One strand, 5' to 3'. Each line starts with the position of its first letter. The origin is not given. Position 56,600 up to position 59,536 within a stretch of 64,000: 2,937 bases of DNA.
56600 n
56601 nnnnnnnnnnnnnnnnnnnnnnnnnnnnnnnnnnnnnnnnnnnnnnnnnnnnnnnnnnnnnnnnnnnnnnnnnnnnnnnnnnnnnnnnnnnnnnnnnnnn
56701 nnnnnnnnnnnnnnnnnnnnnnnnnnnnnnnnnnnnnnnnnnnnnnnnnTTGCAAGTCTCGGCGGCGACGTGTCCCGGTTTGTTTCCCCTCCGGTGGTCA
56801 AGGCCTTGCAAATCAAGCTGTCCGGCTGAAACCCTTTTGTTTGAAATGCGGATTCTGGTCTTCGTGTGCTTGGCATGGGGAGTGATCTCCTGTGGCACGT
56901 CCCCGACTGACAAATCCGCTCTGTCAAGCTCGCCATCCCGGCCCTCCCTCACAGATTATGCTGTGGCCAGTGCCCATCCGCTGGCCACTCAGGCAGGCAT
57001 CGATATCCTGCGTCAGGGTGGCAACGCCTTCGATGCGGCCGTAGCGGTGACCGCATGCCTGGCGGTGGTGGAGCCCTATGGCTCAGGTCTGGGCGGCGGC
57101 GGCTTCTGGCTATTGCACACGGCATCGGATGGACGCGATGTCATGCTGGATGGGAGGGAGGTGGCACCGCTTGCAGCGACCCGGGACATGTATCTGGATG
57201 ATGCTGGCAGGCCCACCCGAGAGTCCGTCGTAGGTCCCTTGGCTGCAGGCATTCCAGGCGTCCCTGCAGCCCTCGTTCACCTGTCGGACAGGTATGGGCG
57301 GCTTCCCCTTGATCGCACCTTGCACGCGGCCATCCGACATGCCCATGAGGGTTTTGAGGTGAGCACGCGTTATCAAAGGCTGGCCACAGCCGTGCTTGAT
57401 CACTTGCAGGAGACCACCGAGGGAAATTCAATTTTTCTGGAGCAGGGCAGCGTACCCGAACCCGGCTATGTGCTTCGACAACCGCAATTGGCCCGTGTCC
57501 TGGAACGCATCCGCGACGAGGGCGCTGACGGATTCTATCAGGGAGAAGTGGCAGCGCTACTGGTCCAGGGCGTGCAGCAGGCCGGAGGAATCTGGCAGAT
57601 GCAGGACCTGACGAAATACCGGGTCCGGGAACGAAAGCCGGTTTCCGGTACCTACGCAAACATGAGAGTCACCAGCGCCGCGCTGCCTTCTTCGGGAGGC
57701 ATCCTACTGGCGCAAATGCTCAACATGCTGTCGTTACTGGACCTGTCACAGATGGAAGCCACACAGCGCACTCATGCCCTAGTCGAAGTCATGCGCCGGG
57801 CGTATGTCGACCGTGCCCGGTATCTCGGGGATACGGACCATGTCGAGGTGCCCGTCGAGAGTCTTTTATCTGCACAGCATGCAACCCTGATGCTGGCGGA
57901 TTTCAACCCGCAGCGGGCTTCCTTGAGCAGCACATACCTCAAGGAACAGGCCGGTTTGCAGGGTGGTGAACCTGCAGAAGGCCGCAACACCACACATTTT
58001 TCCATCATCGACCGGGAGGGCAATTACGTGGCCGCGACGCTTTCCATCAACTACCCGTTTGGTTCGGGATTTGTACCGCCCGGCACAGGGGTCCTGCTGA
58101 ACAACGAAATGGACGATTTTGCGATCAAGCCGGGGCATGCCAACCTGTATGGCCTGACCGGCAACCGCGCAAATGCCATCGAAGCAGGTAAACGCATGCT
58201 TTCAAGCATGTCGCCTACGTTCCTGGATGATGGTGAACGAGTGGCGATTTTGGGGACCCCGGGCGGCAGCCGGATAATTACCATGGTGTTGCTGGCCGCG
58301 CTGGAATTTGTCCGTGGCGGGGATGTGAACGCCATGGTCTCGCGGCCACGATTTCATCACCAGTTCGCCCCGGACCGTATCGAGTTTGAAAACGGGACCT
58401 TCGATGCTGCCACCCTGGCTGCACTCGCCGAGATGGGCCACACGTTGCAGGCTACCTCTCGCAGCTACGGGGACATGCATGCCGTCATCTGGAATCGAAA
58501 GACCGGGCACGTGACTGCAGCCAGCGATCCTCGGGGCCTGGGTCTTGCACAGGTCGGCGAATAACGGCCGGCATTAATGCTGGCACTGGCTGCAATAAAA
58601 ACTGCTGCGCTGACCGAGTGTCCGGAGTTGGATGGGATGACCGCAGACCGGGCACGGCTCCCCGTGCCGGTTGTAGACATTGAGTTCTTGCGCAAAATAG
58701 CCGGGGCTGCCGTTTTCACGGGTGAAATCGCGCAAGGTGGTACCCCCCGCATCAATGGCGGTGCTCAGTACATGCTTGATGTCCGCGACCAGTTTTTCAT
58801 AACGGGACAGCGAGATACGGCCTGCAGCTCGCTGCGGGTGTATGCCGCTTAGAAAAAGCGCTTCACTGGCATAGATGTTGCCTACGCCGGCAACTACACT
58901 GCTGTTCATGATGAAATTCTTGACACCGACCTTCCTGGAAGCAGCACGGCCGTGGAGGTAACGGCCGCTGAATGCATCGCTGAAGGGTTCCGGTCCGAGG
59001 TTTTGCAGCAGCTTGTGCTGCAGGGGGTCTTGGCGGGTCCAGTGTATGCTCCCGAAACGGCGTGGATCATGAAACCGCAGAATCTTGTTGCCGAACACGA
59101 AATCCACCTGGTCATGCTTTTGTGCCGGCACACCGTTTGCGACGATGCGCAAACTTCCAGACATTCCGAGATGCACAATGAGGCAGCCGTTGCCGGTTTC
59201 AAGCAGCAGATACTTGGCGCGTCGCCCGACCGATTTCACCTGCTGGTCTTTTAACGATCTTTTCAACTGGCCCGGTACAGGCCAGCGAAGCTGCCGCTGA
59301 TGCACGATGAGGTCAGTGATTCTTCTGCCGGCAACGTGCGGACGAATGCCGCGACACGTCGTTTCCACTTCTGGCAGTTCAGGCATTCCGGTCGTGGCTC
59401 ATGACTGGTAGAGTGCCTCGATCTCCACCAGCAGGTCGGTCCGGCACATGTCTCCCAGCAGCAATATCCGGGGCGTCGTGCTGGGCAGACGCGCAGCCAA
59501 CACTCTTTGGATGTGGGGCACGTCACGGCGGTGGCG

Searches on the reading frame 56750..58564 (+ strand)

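Call 28: search_protein_families(library=pfam, proteins=[window:56750-58564:+], max_evalue=0.00001)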
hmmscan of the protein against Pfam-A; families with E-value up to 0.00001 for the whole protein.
window:56750-58564:+ (604 aa): 1 family
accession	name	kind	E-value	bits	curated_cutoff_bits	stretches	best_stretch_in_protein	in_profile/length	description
PF01019.26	G_glu_transpept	-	1.5e-157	525.9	27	1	85-596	2-510/512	Gamma-glutamyltranspeptidase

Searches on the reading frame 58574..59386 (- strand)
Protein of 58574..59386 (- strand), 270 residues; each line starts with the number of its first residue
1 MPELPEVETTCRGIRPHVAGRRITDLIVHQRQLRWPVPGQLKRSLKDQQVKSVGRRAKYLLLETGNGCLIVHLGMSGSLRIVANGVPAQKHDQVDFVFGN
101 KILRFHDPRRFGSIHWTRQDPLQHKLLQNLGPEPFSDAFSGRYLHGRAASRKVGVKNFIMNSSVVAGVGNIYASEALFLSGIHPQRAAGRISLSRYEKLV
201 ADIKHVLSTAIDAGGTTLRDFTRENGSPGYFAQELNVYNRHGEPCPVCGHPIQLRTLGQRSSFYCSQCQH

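Call 28: search_protein_families(library=pfam, proteins=[window:58574-59386:-], max_evalue=0.00001)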
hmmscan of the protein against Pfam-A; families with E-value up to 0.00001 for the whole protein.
window:58574-59386:- (270 aa): 3 families
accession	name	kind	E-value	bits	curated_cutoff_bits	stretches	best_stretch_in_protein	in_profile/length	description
PF01149.29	Fapy_DNA_glyco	-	4.6e-37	127.7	25.5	1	1-114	1-117/117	Formamidopyrimidine-DNA glycosylase N-terminal domain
PF06831.19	H2TH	-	9.7e-26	90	34.7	1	130-220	1-91/93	Formamidopyrimidine-DNA glycosylase H2TH domain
PF06827.20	zf-FPG_IleRS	-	1.9e-08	34.4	21.3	1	242-270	1-29/30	Zinc finger found in FPG and IleRS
